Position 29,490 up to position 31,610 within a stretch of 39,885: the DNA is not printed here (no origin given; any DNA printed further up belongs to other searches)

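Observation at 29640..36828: Three paralogous secreted beta-helix proteins embedded between the pilus ATPase and platform genes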

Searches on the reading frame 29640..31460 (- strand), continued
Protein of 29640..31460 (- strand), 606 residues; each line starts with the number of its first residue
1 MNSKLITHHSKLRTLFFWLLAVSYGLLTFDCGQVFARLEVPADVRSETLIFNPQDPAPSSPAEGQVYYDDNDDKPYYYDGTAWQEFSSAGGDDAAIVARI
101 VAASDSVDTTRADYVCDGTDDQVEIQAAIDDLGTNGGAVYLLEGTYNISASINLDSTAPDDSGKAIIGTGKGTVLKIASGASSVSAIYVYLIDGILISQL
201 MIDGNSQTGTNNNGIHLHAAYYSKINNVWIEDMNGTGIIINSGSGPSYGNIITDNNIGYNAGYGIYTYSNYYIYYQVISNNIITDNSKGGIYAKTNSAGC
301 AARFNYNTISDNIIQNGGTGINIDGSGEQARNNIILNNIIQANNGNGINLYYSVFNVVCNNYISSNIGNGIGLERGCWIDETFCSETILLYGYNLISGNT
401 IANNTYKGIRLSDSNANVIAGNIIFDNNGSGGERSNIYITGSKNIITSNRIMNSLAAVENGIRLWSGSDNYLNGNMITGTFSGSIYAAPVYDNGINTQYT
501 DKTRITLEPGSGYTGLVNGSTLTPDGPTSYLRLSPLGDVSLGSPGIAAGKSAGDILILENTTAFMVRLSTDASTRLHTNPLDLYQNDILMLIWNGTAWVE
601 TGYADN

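Call 35: fold_search(model_id=the predicted structure, library=viral)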
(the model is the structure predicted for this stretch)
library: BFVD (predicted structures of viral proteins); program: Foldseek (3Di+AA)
matches with E <= 10: 1177; with E <= 0.001: 311
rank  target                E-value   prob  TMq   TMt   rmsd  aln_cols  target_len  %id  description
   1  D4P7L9                5.9e-19  1.00  0.49  0.54  10.3       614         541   18  Tail fiber protein [Rhodococcus phage ReqiPoco6]
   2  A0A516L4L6            6.0e-14  1.00  0.48  0.35  11.3       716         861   13  (no name in the UniProt tables at hand)
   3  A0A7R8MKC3            1.6e-13  1.00  0.33  0.27  11.7       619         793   16  Putative EPS-depolymerase [Klebsiella phage vB_KvM-Eowyn]
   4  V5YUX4                9.3e-13  1.00  0.36  0.28  19.5       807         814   15  Probable tail spike protein [Pseudomonas phage PPpW-4]
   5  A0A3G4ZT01            1.2e-12  1.00  0.47  0.66   6.1       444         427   21  Right handed beta helix domain-containing protein [Edafosvirus sp.]
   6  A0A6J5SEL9            2.7e-12  1.00  0.44  0.50  17.4       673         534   16  Parallel beta-helix repeat [uncultured Caudovirales phage]
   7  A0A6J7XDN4            2.9e-12  1.00  0.44  0.51  10.6       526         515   14  Pectate lyase superfamily protein [uncultured Caudovirales phage]
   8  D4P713                8.8e-12  1.00  0.38  0.47  10.0       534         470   15  (no name in the UniProt tables at hand)
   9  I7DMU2                1.2e-11  1.00  0.49  0.26   9.8       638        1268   15  Right handed beta helix domain-containing protein [Staphylococcus phage SA11]
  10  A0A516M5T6            1.2e-11  1.00  0.48  0.22   9.5       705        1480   16  (no name in the UniProt tables at hand)
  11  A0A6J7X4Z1            3.2e-11  1.00  0.38  0.31  12.9       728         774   13  Pectate lyase superfamily protein [uncultured Caudovirales phage]
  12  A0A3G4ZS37            4.2e-11  1.00  0.25  0.21  18.3       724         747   14  Right handed beta helix domain-containing protein [Edafosvirus sp.]
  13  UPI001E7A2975         5.1e-11  1.00  0.50  0.56  11.3       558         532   18  (no name look-up for this kind of identifier)
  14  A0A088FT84            6.9e-11  1.00  0.48  0.46  11.3       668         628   10  Uncharacterized protein [Lelliottia phage phD2B]
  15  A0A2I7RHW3            1.2e-10  1.00  0.44  0.44  10.6       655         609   14  (no name in the UniProt tables at hand)
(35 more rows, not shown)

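Call 38: find_related_loci(query=A2, collection=metagenome_contigs, flank=10000)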
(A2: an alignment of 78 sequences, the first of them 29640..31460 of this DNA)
Query A2 (606 aa) in metagenome_contigs; peptide patterns used: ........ (x = any residue, [..] = any of these).
76 stretches matched a pattern; 43 encode a relative of the query (tblastn E <= 1e-3); 42 distinct loci.
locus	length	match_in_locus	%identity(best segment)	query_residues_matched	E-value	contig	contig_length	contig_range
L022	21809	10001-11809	38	11-606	2e-94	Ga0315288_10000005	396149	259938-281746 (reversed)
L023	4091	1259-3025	37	15-606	5e-81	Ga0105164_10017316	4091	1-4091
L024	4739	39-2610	39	36-606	4e-80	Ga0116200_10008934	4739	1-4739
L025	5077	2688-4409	35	4-606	1e-77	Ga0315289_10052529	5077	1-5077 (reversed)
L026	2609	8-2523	35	15-606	3e-79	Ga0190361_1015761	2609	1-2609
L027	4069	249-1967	36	15-606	8e-75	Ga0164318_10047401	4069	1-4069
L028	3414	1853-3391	39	11-533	3e-69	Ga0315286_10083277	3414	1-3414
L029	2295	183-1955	35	12-606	8e-70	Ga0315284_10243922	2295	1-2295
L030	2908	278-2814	33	15-606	3e-66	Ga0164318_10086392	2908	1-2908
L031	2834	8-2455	36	9-606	3e-65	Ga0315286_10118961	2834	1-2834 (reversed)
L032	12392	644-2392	32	8-606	5e-63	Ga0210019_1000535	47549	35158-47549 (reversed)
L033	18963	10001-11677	38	36-606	3e-79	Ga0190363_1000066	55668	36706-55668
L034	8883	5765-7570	34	37-606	9e-61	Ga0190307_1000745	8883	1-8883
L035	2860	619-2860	34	28-606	5e-60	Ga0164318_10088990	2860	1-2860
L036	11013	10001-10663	51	49-266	5e-57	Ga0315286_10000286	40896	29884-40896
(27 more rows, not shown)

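Call 39: find_related_loci(query=A2, collection=viral_contigs, flank=10000)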
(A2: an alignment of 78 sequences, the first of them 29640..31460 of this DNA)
Query A2 (606 aa) in viral_contigs; peptide patterns used: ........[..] (x = any residue, [..] = any of these).
3 stretches matched a pattern, but none encodes a relative of the query by tblastn (E <= 1e-3).

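Call 43: search_protein_families(library=pfam, proteins=[L033:11961-12518:+, L033:12505-13425:+, L033:13422-14705:+, L033:15063-16373:+, L033:17401-18534:+, L008:3903-5120:-, L008:5117-6283:-, L008:6360-8393:-], max_evalue=0.001)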
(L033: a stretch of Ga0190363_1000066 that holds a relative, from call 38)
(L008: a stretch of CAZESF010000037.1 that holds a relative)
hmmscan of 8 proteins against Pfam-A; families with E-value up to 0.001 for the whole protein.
L033:11961-12518:+ (185 aa): 3 families
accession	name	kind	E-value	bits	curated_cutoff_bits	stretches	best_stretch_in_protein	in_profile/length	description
PF00156.33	Pribosyltran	-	4.4e-24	85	26.3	1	10-166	5-154/158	Phosphoribosyl transferase domain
PF14681.12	UPRTase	-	4.8e-05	23.4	27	1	69-137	93-159/206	Uracil phosphoribosyltransferase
PF24390.1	PRTase-CE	-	5.3e-05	23.7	27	1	34-134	62-141/253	PRTase-CE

L033:12505-13425:+ (306 aa): 2 families
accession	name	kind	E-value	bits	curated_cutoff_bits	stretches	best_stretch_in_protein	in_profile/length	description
PF02729.26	OTCace_N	-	4.9e-46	156.9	29.9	1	6-149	1-148/148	Aspartate/ornithine carbamoyltransferase, carbamoyl-P binding domain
PF00185.30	OTCace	-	3.2e-22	79.7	29.4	1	156-301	2-156/157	Aspartate/ornithine carbamoyltransferase, Asp/Orn binding domain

L033:13422-14705:+ (427 aa): 3 families
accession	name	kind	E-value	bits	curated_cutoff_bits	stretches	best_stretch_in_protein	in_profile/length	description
PF01979.26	Amidohydro_1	-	4.2e-30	105.6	25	1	49-422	1-345/345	Amidohydrolase family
PF07969.17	Amidohydro_3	-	8e-14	52.4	29.7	2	288-423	357-472/472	Amidohydrolase family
PF12890.13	DHOase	-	3.2e-08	34.2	21.2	1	48-235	2-141/142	Dihydro-orotase-like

L033:15063-16373:+ (436 aa): 0 families

L033:17401-18534:+ (377 aa): 3 families
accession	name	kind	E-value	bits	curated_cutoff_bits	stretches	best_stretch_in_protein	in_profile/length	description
PF00988.28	CPSase_sm_chain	-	4.1e-57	191.9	27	1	5-130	1-126/126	Carbamoyl-phosphate synthase small chain, CPSase domain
PF00117.34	GATase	-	2.5e-45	154.9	22.8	1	187-371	1-189/190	Glutamine amidotransferase class-I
PF07722.19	Peptidase_C26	-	0.00059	20.1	20.5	0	258-282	103-127/219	Peptidase C26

L008:3903-5120:- (405 aa): 1 family
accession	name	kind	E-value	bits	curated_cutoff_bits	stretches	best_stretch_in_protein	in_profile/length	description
PF03198.20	Glyco_hydro_72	-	4.9e-06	26.5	25.9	1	41-168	22-145/314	Glucanosyltransferase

L008:5117-6283:- (388 aa): 0 families

L008:6360-8393:- (677 aa): 5 families
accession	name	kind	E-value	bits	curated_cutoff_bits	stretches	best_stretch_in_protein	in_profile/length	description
PF02836.23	Glyco_hydro_2_C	-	6.5e-13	48.9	21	1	376-582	37-227/302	Glycosyl hydrolases family 2, TIM barrel domain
PF03198.20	Glyco_hydro_72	-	8.1e-07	29.1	25.9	1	317-568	25-250/314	Glucanosyltransferase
PF13174.12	TPR_6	-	8.3e-07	29.7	26.3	0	11-40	2-31/33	Tetratricopeptide repeat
PF13428.12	TPR_14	-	9.5e-06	26.3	23.5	0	15-44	7-36/44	Tetratricopeptide repeat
PF07719.23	TPR_2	-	2.7e-05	24.4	27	0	10-40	2-32/34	Tetratricopeptide repeat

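Call 48: search_protein_families(library=ncbifam, proteins=[L002:5332-6504:+, window:29640-31460:-], max_evalue=0.001)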
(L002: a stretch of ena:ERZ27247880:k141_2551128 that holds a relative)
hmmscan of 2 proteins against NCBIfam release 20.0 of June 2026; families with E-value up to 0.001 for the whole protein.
L002:5332-6504:+ (390 aa): 19 families
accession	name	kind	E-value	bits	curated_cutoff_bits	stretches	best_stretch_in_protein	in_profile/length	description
TIGR02533.1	type_II_gspE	equivalog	1.3e-148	495.7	630.25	1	8-387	111-486/486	type II secretion system ATPase GspE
TIGR02538.1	type_IV_pilB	equivalog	1.5e-145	486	675.65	1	8-387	183-562/564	type IV-A pilus assembly ATPase PilB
NF007755.0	PRK10436.1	equivalog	2.6e-128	428.6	617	1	8-386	87-458/465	type II secretion system protein GspE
NF053534.1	T4PilAsmATPsTfpB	equivalog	1.7e-120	403.1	850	1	8-388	203-583/584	type IV pilus assembly ATPase TfpB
NF041000.1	ATPase_ComGA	equivalog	1.2e-72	244.1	300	1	13-276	3-265/267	competence type IV pilus ATPase ComGA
TIGR01420.1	pilT_fam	subfamily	3.7e-55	187.5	319.1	2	12-256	4-242/343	PilT/PilU family type 4a pilus ATPase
TIGR02525.1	plasmid_TraJ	equivalog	1.9e-29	102.8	368.3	1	116-256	129-272/372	plasmid transfer ATPase TraJ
TIGR02524.1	dot_icm_DotB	equivalog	2.3e-19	69.8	463.3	1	141-255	135-258/358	Dot/Icm type IV secretion system ATPase DotB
NF058587.1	archaellum_moto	equivalog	2.1e-18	66.4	550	1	143-258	278-398/527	archaellum flagellar ATPase motor FlaI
TIGR02782.1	TrbB_P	equivalog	6.8e-17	61.7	304.55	1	143-256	139-255/303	P-type conjugative transfer ATPase TrbB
TIGR02788.1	VirB11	equivalog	7.1e-16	58.1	249.95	1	143-257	147-266/308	P-type DNA transfer ATPase VirB11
NF010469.0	PRK13894.1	subfamily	3.1e-13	49.8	508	1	143-254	152-265/320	conjugal transfer ATPase TrbB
NF010407.0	PRK13833.1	subfamily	1.3e-12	47.8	499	1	143-257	147-263/323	conjugal transfer protein TrbB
TIGR03819.1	heli_sec_ATPase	hypoth_equivalog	1.2e-10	41.1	373.15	1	136-258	174-302/340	TadA family conjugal transfer-associated ATPase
NF010475.0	PRK13900.1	equivalog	6.2e-10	38.7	389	1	143-256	163-282/333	type IV secretion system ATPase VirB11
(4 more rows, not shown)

window:29640-31460:- (606 aa): 1 family
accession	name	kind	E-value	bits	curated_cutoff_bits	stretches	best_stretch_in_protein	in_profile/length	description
TIGR03804.1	para_beta_helix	repeat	1.5e-09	37.4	19.45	1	393-428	9-43/44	parallel beta-helix repeat protein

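Call 51: search_protein_families(library=pfam, proteins=[P0018, P0056], max_evalue=1)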
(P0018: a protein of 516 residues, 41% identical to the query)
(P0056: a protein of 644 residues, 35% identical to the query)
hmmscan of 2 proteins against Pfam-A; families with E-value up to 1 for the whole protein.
P0018 (516 aa): 4 families
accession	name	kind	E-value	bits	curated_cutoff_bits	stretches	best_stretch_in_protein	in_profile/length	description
PF05048.19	NosD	-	3e-18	66.5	23.6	2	184-346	15-178/212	Periplasmic copper-binding protein (NosD)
PF13229.12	Beta_helix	-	1.5e-16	60.9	25.9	1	261-398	10-139/158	Right handed beta helix region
PF25692.1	Phage_depo_C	-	3.2e-12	47.2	25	1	434-508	13-89/90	Phage depolymerase C-terminal beta sandwich domain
PF06455.17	NADH5_C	-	0.0097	16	28.2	1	205-266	97-158/181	NADH dehydrogenase subunit 5 C-terminus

P0056 (644 aa): 5 families
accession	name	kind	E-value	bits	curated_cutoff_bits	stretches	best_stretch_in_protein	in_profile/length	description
PF05048.19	NosD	-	1.5e-34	119.8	23.6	3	345-473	54-176/212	Periplasmic copper-binding protein (NosD)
PF13229.12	Beta_helix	-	5e-24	85.2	25.9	2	284-440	2-158/158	Right handed beta helix region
PF12708.12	Pect-lyase_RHGA_epim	-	1.6e-13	51.4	27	1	184-395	15-208/213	Rhamnogalacturonase A/epimerase, pectate lyase-like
PF25692.1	Phage_depo_C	-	2.9e-09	37.7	25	1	562-636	13-89/90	Phage depolymerase C-terminal beta sandwich domain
PF18835.7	Beta_helix_2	-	0.82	9.9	30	0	360-384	17-42/68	Beta helix repeat of Inulin fructotransferase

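Call 52: find_encoding_contigs(protein=P0085, flank=8000, max_places=1)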
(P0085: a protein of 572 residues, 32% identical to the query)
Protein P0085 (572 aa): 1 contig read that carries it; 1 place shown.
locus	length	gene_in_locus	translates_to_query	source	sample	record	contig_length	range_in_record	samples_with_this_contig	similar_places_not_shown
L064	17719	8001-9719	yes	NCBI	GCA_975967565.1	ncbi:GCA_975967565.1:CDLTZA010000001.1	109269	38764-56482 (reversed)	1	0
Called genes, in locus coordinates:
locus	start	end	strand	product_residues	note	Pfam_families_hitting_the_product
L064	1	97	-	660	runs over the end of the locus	PF00270:DEAD (faint), PF04851:ResIII (weak), PF21210:RNA_helicase_helical, PF00271:Helicase_C, PF02732:ERCC4, PF00633:HHH (faint), PF12826:HHH_2, PF14520:HHH_5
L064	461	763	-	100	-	-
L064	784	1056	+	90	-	PF05833:NFACT_N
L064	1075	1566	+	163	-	PF05833:NFACT_N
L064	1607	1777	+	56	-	-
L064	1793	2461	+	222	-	PF05670:NFACT-R_1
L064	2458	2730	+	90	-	-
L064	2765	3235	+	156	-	PF03994:DUF350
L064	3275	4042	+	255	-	PF01841:Transglut_core (weak)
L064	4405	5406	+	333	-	-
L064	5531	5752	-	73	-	-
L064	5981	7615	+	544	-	PF24517:CBM96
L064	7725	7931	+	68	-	-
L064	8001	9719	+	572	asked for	PF12708:Pect-lyase_RHGA_epim, PF05048:NosD, PF13229:Beta_helix, PF05048:NosD, PF13229:Beta_helix, PF05048:NosD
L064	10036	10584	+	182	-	-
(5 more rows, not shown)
